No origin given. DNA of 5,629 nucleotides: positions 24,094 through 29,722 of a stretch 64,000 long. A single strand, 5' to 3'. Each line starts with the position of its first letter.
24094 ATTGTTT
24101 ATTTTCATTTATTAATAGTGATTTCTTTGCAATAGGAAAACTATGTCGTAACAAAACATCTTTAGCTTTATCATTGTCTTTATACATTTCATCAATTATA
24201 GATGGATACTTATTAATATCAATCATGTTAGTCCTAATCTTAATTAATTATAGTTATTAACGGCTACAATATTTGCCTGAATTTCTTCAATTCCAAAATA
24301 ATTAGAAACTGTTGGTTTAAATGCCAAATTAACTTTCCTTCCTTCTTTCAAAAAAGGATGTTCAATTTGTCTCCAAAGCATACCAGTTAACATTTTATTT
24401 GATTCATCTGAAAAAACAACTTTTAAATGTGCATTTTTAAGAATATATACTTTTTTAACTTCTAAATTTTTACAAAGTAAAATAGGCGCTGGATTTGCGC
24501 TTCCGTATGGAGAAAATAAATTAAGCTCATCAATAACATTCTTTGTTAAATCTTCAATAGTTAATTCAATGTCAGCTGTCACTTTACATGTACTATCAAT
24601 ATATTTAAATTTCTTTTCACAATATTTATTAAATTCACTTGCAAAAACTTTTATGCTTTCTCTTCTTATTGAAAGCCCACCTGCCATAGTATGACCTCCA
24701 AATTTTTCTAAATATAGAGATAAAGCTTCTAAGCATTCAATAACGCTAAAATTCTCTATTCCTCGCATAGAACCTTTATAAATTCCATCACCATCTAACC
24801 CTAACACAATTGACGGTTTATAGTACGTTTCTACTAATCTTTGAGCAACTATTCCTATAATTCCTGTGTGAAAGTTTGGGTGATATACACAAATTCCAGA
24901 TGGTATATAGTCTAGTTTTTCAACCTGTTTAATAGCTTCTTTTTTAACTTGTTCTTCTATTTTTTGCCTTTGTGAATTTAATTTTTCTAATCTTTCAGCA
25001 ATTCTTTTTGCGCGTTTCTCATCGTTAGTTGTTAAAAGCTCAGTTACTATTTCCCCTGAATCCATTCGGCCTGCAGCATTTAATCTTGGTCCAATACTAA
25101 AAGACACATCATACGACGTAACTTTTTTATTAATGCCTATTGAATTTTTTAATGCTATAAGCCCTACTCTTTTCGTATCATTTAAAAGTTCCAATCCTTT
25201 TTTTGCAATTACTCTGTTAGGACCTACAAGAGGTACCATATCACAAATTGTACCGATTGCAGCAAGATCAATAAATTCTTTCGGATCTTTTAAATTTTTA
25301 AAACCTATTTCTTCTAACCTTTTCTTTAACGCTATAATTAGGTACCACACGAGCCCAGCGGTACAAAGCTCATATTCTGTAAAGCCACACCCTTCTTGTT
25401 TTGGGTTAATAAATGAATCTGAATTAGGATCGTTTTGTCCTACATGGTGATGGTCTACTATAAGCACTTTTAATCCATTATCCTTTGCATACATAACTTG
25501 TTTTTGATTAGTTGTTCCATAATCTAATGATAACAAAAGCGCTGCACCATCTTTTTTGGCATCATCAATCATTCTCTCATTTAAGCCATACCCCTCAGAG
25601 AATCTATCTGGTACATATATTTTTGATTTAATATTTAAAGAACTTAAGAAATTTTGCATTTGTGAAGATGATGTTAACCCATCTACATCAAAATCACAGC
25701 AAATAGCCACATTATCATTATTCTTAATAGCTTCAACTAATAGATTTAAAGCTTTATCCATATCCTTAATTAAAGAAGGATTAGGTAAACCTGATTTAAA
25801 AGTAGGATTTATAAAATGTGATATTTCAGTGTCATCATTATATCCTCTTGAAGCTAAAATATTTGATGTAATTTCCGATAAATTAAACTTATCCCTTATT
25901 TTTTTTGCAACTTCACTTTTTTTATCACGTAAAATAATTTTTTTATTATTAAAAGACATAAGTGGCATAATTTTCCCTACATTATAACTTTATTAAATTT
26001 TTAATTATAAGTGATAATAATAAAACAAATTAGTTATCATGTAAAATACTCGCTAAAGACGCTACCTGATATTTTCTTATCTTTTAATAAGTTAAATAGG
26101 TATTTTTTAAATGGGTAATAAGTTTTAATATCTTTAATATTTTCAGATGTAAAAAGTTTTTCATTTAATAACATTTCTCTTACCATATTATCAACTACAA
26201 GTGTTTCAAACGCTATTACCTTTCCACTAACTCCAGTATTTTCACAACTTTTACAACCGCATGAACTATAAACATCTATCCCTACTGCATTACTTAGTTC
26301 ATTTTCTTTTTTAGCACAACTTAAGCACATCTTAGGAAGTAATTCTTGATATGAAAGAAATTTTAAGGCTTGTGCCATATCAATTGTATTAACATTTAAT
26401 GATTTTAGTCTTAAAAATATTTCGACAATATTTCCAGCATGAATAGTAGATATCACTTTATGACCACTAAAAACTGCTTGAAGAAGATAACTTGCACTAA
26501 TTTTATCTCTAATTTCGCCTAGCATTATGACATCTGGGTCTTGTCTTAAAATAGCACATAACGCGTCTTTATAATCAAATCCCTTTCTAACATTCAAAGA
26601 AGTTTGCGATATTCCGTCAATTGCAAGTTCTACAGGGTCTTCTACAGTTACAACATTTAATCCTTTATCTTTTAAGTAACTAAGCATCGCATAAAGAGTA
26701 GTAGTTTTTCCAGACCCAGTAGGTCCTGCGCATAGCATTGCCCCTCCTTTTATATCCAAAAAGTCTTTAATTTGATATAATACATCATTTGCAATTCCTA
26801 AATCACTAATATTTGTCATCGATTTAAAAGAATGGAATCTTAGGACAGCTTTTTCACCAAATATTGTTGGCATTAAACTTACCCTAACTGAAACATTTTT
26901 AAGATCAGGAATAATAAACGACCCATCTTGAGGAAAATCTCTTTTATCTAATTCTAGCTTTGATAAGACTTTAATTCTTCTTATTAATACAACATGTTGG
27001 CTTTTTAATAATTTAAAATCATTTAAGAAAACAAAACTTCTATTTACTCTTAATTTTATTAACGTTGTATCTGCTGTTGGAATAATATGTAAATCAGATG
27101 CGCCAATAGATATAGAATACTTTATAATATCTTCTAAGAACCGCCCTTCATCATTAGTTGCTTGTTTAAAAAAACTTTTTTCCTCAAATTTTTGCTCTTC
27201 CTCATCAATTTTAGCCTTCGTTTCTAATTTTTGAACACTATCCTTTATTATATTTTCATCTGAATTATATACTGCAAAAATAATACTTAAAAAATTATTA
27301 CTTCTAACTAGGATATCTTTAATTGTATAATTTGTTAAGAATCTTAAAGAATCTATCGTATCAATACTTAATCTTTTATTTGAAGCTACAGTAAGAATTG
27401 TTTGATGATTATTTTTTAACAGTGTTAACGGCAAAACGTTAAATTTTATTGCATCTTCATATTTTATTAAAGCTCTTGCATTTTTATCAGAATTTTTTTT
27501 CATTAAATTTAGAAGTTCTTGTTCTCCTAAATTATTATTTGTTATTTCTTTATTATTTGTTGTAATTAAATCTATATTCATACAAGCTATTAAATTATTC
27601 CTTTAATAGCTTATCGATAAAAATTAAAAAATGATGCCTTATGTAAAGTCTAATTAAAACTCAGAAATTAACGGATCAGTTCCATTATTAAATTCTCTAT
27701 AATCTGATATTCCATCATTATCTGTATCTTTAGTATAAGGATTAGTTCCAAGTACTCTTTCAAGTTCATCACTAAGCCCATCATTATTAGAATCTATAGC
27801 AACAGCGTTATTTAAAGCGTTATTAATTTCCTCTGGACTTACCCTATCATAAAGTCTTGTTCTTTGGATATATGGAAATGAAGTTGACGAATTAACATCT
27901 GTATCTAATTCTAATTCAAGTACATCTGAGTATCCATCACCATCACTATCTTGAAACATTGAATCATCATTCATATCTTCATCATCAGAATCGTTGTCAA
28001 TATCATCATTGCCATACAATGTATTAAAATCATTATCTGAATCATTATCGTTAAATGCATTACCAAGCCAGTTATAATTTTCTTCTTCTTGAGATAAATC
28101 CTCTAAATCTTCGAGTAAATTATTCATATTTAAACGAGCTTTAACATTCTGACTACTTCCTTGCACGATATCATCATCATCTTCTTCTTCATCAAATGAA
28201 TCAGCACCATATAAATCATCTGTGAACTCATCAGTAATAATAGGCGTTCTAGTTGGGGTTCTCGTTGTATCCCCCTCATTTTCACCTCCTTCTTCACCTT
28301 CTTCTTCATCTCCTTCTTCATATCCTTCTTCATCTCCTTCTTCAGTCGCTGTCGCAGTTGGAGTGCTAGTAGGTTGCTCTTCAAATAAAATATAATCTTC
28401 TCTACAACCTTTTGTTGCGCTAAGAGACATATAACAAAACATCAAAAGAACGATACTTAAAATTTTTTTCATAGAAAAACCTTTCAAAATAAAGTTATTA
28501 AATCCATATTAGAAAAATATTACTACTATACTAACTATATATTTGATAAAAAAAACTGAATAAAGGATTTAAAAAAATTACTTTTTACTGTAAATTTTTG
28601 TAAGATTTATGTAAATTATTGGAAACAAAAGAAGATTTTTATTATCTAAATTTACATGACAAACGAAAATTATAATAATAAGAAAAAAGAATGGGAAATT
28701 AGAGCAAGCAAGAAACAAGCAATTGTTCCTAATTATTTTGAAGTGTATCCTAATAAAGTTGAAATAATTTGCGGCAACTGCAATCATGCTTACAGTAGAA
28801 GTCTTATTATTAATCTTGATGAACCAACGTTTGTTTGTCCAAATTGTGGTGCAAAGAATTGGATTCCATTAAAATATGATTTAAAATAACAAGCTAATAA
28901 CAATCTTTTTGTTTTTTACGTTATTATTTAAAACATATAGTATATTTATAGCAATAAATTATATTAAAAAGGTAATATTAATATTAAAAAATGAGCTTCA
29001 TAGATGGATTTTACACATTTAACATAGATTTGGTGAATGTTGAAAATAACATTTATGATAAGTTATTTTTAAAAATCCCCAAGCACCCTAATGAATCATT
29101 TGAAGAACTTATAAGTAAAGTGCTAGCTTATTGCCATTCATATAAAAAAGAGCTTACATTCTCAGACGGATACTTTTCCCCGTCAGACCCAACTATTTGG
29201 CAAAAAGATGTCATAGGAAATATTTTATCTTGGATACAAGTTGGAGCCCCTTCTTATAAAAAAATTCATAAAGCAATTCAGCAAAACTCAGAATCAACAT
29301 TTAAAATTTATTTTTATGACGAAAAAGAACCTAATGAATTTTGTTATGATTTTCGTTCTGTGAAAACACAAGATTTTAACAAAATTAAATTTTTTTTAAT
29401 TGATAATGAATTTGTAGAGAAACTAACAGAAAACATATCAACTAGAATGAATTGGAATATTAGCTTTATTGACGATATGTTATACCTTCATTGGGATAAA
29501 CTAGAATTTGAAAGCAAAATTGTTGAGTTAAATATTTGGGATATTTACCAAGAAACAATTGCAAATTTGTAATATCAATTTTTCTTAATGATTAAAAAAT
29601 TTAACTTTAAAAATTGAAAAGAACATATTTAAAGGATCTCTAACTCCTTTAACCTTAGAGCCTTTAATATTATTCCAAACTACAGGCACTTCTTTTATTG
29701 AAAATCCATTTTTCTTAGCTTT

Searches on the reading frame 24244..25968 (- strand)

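Call 39: search_protein_families(library=pfam, max_evalue=0.0001, proteins=[window:24244-25968:-])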
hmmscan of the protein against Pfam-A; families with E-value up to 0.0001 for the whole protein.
window:24244-25968:- (574 aa): 3 families
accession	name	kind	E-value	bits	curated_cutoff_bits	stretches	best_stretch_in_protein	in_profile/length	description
PF17768.7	RecJ_OB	-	9e-21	74.4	27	1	466-567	2-105/107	RecJ OB domain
PF01368.27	DHH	-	6.3e-19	68.9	28.1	1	86-240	1-125/125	DHH family, N-terminal domain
PF02272.25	DHHA1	-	3.8e-12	47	25.9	1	360-451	6-101/102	DHHA1 domain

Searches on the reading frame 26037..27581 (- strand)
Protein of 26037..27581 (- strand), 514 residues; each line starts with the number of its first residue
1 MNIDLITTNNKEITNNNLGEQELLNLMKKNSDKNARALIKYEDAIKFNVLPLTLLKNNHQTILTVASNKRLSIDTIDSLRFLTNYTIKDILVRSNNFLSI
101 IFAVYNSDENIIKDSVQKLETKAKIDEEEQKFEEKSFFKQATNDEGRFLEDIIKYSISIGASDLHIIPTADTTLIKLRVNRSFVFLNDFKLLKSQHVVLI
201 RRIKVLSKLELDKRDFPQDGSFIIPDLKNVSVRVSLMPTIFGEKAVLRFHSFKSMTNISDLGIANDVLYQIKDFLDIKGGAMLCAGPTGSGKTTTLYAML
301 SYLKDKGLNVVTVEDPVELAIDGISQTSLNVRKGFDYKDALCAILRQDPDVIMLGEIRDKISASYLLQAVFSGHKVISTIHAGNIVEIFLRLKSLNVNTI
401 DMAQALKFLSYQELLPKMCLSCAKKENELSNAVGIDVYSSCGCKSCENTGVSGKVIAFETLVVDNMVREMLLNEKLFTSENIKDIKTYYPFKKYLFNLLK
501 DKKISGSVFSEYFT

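Call 39: search_protein_families(library=pfam, max_evalue=0.0001, proteins=[window:26037-27581:-])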
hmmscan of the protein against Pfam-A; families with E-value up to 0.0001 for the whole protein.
window:26037-27581:- (514 aa): 1 family
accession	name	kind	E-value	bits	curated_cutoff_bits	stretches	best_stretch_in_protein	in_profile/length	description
PF00437.27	T2SSE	-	1.7e-82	277.5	24.9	1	147-475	10-334/370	Type II/IV secretion system protein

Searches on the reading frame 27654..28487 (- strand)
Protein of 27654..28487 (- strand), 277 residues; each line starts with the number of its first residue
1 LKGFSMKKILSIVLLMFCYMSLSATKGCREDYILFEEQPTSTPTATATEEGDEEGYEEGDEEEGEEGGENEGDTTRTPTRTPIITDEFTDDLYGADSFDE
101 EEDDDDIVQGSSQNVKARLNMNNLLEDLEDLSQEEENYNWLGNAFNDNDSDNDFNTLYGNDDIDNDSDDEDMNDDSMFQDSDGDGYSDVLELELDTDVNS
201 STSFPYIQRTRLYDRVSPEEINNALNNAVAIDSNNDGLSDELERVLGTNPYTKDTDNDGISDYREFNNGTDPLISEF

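Call 39: search_protein_families(library=pfam, max_evalue=0.0001, proteins=[window:27654-28487:-])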
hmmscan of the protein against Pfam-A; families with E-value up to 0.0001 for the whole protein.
window:27654-28487:- (277 aa): 1 family
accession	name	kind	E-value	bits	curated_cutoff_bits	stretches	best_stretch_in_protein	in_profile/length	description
PF18884.5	TSP3_bac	-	4.7e-10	39.5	25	1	254-273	1-20/22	Bacterial TSP3 repeat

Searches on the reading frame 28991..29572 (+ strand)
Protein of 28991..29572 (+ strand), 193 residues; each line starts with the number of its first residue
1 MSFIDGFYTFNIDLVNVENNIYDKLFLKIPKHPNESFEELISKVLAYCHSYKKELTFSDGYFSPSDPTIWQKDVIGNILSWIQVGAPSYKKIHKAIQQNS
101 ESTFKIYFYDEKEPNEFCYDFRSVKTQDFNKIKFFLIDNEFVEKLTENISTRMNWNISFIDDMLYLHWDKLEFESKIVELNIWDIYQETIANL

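Call 40: search_protein_families(library=pfam, max_evalue=0.0001, proteins=[window:28991-29572:+])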
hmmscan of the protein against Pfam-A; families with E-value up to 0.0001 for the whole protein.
window:28991-29572:+ (193 aa): 1 family
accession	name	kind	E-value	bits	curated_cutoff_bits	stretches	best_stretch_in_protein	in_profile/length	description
PF07152.18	YaeQ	-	1.5e-32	113.1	25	1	7-174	7-170/173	YaeQ protein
